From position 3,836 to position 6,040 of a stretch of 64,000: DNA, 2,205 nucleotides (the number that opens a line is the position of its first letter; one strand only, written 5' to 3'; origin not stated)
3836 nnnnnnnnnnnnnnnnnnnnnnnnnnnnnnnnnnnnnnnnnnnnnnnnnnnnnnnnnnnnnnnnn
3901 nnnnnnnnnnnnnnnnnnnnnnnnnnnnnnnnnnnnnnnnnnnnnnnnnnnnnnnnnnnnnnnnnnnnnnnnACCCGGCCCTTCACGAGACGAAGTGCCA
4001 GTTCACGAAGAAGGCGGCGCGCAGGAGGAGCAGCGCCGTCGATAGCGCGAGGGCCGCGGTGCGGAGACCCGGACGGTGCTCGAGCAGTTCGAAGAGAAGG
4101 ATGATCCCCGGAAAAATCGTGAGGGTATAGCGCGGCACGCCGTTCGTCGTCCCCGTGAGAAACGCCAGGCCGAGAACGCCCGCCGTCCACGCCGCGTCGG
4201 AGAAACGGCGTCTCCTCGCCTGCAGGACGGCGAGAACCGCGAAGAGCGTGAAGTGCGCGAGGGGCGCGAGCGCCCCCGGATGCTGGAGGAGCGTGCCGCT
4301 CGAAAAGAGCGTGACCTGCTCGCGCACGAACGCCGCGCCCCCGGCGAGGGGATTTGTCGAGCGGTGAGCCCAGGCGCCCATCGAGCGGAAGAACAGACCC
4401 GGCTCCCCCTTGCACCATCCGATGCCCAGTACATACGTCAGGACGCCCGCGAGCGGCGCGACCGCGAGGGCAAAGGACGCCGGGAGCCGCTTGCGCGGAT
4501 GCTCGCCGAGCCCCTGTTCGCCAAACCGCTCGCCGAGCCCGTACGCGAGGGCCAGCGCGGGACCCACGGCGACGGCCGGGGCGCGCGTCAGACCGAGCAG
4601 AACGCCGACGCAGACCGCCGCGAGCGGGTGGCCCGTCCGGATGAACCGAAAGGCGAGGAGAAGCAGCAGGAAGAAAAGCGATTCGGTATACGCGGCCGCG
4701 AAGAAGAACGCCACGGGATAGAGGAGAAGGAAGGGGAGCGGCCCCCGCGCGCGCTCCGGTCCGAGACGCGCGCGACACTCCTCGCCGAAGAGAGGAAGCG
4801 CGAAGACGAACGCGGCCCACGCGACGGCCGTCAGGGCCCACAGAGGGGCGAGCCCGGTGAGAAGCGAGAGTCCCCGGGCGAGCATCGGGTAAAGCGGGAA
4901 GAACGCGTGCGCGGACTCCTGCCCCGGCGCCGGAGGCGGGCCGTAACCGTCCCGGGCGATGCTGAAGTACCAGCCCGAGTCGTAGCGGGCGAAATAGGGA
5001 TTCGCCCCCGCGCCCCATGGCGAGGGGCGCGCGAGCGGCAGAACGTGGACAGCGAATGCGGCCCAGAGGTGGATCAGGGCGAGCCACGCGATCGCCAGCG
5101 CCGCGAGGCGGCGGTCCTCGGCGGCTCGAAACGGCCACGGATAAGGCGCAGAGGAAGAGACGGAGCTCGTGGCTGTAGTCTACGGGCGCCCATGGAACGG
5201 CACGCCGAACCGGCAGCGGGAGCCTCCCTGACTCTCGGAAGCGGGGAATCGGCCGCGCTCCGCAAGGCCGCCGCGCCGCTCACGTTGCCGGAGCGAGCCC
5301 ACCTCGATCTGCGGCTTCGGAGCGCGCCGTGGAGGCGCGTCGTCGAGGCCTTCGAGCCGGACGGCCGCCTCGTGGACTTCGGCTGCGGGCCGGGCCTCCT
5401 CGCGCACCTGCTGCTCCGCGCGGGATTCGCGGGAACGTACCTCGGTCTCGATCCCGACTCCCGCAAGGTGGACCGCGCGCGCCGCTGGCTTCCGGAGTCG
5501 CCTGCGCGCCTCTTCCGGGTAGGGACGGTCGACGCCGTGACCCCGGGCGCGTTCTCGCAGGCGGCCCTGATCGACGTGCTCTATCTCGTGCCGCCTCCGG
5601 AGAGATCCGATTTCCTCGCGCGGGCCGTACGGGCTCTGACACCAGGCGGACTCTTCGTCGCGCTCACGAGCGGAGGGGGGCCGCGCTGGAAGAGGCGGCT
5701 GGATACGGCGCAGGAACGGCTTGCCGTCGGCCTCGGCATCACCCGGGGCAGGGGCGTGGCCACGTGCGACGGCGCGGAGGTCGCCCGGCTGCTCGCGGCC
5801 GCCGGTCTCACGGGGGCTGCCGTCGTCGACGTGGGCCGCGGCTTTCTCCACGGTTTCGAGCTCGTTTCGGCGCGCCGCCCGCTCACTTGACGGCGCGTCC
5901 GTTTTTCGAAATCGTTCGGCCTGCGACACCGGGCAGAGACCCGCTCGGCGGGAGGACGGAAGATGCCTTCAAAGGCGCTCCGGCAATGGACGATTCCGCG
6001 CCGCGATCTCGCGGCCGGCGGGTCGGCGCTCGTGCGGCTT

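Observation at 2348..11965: Divergent glycosylation locus: GT2 + YdjC deacetylase + PIG-V-type GT-C opposite methyltransferase, 1315-aa sigma-54 activator and TMTC-like TPR GT-C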

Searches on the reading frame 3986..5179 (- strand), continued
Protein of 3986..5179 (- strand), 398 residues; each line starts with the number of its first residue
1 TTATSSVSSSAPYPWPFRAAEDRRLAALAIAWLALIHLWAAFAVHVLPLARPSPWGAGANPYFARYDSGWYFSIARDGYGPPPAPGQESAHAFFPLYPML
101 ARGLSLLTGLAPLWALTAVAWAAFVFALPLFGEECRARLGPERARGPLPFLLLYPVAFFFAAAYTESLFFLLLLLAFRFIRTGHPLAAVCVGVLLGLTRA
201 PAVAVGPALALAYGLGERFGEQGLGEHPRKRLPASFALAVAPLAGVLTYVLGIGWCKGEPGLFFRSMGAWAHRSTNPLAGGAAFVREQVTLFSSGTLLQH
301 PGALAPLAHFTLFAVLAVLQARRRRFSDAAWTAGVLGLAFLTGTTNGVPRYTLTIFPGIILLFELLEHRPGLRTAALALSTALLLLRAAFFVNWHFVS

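Call 85: search_protein_families(library=ncbifam, proteins=[L047:11823-13016:+, L047:13004-13747:+, L047:13747-14121:+, L047:11113-11907:+, L047:14710-15753:+], max_evalue=0.000001)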
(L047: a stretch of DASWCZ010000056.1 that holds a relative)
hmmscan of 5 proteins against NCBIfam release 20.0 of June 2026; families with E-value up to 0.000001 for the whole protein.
L047:11823-13016:+ (397 aa): 8 families
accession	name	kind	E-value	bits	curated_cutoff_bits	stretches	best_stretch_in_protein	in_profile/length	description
TIGR04181.1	NHT_00031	hypoth_equivalog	2.1e-103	345.9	420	1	29-376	1-358/359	LegC family aminotransferase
TIGR03588.1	PseC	equivalog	3.1e-83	279.8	423.5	1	28-394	1-378/380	UDP-4-amino-4,6-dideoxy-N-acetyl-beta-L-altrosamine transaminase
NF008687.0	PRK11706.1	equivalog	1.2e-65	221.7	375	1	28-394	1-372/375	dTDP-4-amino-4,6-dideoxygalactose transaminase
NF008658.2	PRK11658.1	equivalog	2.3e-61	207.6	631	1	28-355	4-341/379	UDP-4-amino-4-deoxy-L-arabinose aminotransferase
TIGR04427.1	PLP_DesI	equivalog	6.1e-56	190.2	650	1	47-389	41-376/390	dTDP-4-dehydro-6-deoxyglucose aminotransferase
NF011936.0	PRK15407.1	equivalog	2.2e-55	188.1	423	2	28-233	36-248/440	lipopolysaccharide biosynthesis protein RfbH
TIGR02379.1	ECA_wecE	subfamily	3.8e-54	183.9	434.85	1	28-389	1-368/376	dTDP-4-amino-4,6-dideoxy-D-glucose transaminase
NF006488.0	PRK08912.1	equivalog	4.4e-07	29.2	498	1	79-179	93-198/387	aminotransferase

L047:13004-13747:+ (247 aa): 14 families
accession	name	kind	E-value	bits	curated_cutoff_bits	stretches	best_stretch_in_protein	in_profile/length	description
TIGR04182.1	glyco_TIGR04182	equivalog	7.8e-18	64.9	325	1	17-216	2-196/293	S-layer glycoprotein N-glycosyltransferase AglJ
NF007986.1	PRK10714.1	equivalog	4.9e-14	52.1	529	1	16-178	7-172/316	undecaprenyl-phosphate 4-deoxy-4-formamido-L-arabinose transferase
NF041391.1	DPhHxTase_Halo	equivalog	8.3e-14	51.1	375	1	22-214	2-187/213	dolichyl-phosphate hexose transferase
TIGR04283.1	glyco_like_mftF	equivalog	1e-12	48.1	182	1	17-179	1-152/221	TIGR04283 family arsenosugar biosynthesis glycosyltransferase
TIGR03937.1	PgaC_IcaA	equivalog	1.1e-12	47.7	422.3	1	13-122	43-154/407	poly-beta-1,6-N-acetyl-D-glucosamine synthase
NF047588.1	GlcsyltransPgfSStrep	equivalog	4e-12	46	500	1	16-219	2-204/308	glycosyltransferase PgfS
NF041875.1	EPS_EpsD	equivalog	2.2e-11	43.7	370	1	17-127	1-115/325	exopolysaccharide biosynthesis glycosyltransferase EpsD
TIGR03965.1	mycofact_glyco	equivalog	3.9e-11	42.5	280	1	12-126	71-188/467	mycofactocin biosynthesis glycosyltransferase MftF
NF007482.0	PRK10073.1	equivalog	7e-10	38.4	423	1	15-125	6-117/334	glycosyltransferase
NF047683.1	TeichurnBiosyTuaG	equivalog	2.2e-09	37.3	400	1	14-120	5-113/252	teichuronic acid biosynthesis protein TuaG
NF010496.0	PRK13915.1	equivalog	2.9e-08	33.2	262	1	14-116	30-140/307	glucosyl-3-phosphoglycerate synthase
NF053739.1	GlytfEpsEBac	equivalog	3.5e-08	32.7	450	1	15-127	1-118/265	glycosyltransferase EpsE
NF058614.1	PPMAGASynPpgS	equivalog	2.9e-07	30.1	370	1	17-210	2-196/226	polyprenyl-phospho-N-acetylgalactosaminyl synthase PpgS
NF045692.1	OglycostaseCruG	equivalog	7.9e-07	28.3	600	0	16-120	42-154/386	2'-O-glycosyltransferase CruG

L047:13747-14121:+ (124 aa): 0 families

L047:11113-11907:+ (264 aa): 15 families
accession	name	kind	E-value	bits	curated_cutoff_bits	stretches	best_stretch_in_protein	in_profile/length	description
NF045667.1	MTase_DVU1556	equivalog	6.8e-16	58.4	155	1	26-133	12-119/213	DVU_1556 family methyltransferase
NF045825.1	FAmtase_mtf2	equivalog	5.9e-15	55.2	400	1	41-133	61-158/248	fatty-acid O-methyltransferase Mtf2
NF045823.1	PthPhpthDimycoMt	equivalog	6.8e-14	51.6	300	1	41-133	69-166/256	phthiotriol/phenolphthiotriol dimycocerosates methyltransferase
NF047649.1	MTase_UXPK_star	exception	1.1e-09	37.8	460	1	41-132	80-180/283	methyltransferase/UXPK-star double selenoprotein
TIGR01934.1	MenG_MenH_UbiE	subfamily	2.6e-09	36.7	158.35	1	38-132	39-140/223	ubiquinone/menaquinone biosynthesis methyltransferase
NF043040.1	corrin_prot_MT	hypoth_equivalog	3.1e-09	36.6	180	1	32-132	34-146/216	corrinoid protein-associated methyltransferase CpaM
NF001241.0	PRK00216.1-2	equivalog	3.8e-09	36.5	327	1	34-132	50-146/231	demethylmenaquinone methyltransferase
NF041537.1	ArsM_AhpD_UU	exception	2e-08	33.4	510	1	41-132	79-179/345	arsenite methyltransferase/AhpD domain selenoprotein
TIGR02021.1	BchM-ChlM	equivalog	5.5e-08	32.5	158.9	1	40-117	56-138/218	magnesium protoporphyrin IX methyltransferase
NF045649.1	2X_seleno_MduS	exception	1.9e-07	30.4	380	1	77-135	89-149/338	methyltransferase domain-containing selenoprotein MduS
TIGR02072.1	BioC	equivalog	3.3e-07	30.3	184.95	1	38-133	34-132/244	malonyl-ACP O-methyltransferase BioC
TIGR02081.1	metW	equivalog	4.4e-07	29.6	189.5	1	38-127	13-104/194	methionine biosynthesis protein MetW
NF007610.0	PRK10258.1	equivalog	4.6e-07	29.4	342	1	35-131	39-136/251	malonyl-ACP O-methyltransferase BioC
NF040539.1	AST_met_ArsM_2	exception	6e-07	29.6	240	0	26-132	46-162/262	putative arsinothricin biosynthesis methyltransferase ArsM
NF001244.0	PRK00216.1-5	equivalog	9.7e-07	28.3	216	0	38-132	50-152/236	bifunctional demethylmenaquinone methyltransferase/2-methoxy-6-polyprenyl-1,4-benzoquinol methylase UbiE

L047:14710-15753:+ (347 aa): 0 families

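Call 93: search_protein_families(library=ncbifam, proteins=[L054:11152-12501:-], max_evalue=1e-8)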
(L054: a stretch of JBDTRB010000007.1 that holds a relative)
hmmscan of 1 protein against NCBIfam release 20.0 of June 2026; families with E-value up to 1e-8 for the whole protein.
L054:11152-12501:- (449 aa): 5 families
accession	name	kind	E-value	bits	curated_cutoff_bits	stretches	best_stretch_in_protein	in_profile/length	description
TIGR03812.1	tyr_de_CO2_Arch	equivalog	3.7e-35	121.5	299.4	1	53-319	25-284/375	tyrosine decarboxylase MfnA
TIGR03811.1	tyr_de_CO2_Ent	equivalog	5.1e-29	101.2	905.3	2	232-324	359-453/608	tyrosine decarboxylase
TIGR03799.1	NOD_PanD_pyr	equivalog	7.8e-28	97.1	606.1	1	138-383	211-453/522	pyridoxal-dependent aspartate 1-decarboxylase PanP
NF052646.1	DABADecarRhbB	equivalog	3e-25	88.8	900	1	62-273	107-326/491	L-2,4-diaminobutyrate decarboxylase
NF002748.0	PRK02769.1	equivalog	7.4e-22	77.5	305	1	87-316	63-285/382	histidine decarboxylase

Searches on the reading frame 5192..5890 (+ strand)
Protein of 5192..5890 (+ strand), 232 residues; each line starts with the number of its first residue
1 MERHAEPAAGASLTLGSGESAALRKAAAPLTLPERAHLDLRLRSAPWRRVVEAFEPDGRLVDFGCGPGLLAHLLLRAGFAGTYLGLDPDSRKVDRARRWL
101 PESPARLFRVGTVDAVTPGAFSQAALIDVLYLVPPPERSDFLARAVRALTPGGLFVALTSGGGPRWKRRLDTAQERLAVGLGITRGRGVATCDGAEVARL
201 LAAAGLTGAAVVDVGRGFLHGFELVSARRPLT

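Call 6: search_protein_families(library=pfam, proteins=[window:5192-5887:+], max_evalue=0.01)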
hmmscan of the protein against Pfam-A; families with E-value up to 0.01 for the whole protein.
seq(232 aa): 6 families
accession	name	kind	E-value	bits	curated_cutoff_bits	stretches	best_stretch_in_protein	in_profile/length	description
PF13489.12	Methyltransf_23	-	3.6e-11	43.5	27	1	49-207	15-160/164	Methyltransferase domain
PF13649.12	Methyltransf_25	-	6.2e-10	40.1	27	1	61-153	2-97/97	Methyltransferase domain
PF08241.18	Methyltransf_11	-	1.8e-09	38.6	21.2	1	61-156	1-94/95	Methyltransferase domain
PF08242.18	Methyltransf_12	-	7.6e-08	33.4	30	1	61-155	1-98/98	Methyltransferase domain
PF13847.12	Methyltransf_31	-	0.00032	20.8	27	1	57-157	4-109/145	Methyltransferase domain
PF07757.19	AdoMet_MTase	-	0.0067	17.1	27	0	59-92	64-95/115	Predicted AdoMet-dependent methyltransferase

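Call 8: search_protein_families(library=ncbifam, proteins=[window:5192-5887:+], max_evalue=0.1)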
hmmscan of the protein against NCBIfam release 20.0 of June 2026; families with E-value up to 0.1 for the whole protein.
seq(232 aa): 9 families
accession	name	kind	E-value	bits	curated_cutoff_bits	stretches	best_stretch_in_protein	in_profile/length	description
NF045667.1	MTase_DVU1556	equivalog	1.2e-05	24.9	155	1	53-156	19-118/213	DVU_1556 family methyltransferase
NF043040.1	corrin_prot_MT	hypoth_equivalog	3.5e-05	23.3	180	1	48-157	32-147/216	corrinoid protein-associated methyltransferase CpaM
TIGR01983.1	UbiG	equivalog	0.00018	20.9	102.95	1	58-156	51-150/228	bifunctional 2-polyprenyl-6-hydroxyphenol methylase/3-demethylubiquinol 3-O-methyltransferase UbiG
NF010703.0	PRK14103.1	equivalog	0.0015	18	320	1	55-155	28-122/256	trans-aconitate 2-methyltransferase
NF002463.0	PRK01683.1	equivalog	0.0023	17.6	297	1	58-104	33-79/258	trans-aconitate 2-methyltransferase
TIGR00406.1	prmA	equivalog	0.034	13.6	183.15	1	55-98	158-200/288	50S ribosomal protein L11 methyltransferase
TIGR04543.1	ketoArg_3Met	equivalog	0.04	13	425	1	57-102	150-195/336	2-ketoarginine methyltransferase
NF045825.1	FAmtase_mtf2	equivalog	0.05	12.8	400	1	59-156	61-157/248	fatty-acid O-methyltransferase Mtf2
TIGR04074.1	bacter_Hen1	equivalog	0.088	11.3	340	0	59-100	285-326/462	3' terminal RNA ribose 2'-O-methyltransferase Hen1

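Call 41: search_solved_structures(query=window:5192-5890:+, max_evalue=0.01)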
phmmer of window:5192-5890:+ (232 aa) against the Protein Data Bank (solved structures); distinct sequences matched with E-value up to 0.01: 13.
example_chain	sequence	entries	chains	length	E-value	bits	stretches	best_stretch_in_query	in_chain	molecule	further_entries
3e23_A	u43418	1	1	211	2.8e-06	30.6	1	37-163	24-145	uncharacterized protein RPA2492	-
9fcq_A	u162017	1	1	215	0.002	21.3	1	55-159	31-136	SAM-dependent methyltransferase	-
9fd3_A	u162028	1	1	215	0.0027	20.8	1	55-159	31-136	SAM-dependent methyltransferase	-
9fcd_A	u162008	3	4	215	0.0027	20.8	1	55-159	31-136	SAM-dependent methyltransferase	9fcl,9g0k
9fcy_A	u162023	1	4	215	0.0027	20.8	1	55-159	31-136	SAM-dependent methyltransferase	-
9fcu_A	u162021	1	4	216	0.0033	20.6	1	55-159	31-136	SAM-dependent methyltransferase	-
9fcs_A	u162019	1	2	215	0.0034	20.5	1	55-159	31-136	SAM-dependent methyltransferase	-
7pd7_A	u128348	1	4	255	0.0045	20.1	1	58-169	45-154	Methyltransferase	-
9fcx_A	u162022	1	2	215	0.005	20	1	55-159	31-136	SAM-dependent methyltransferase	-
9fce_A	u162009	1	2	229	0.0057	19.8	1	48-164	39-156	SAM dependent methyltransferase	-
5f8c_A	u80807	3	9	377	0.0065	19.6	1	59-223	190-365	Methyltransferase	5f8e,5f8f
9icz_A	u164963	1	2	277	0.0086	19.2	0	56-177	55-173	S-adenosylmethionine (SAM)-dependent methyltransferase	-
3ccf_A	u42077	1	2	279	0.0096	19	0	56-163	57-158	Cyclopropane-fatty-acyl-phospholipid synthase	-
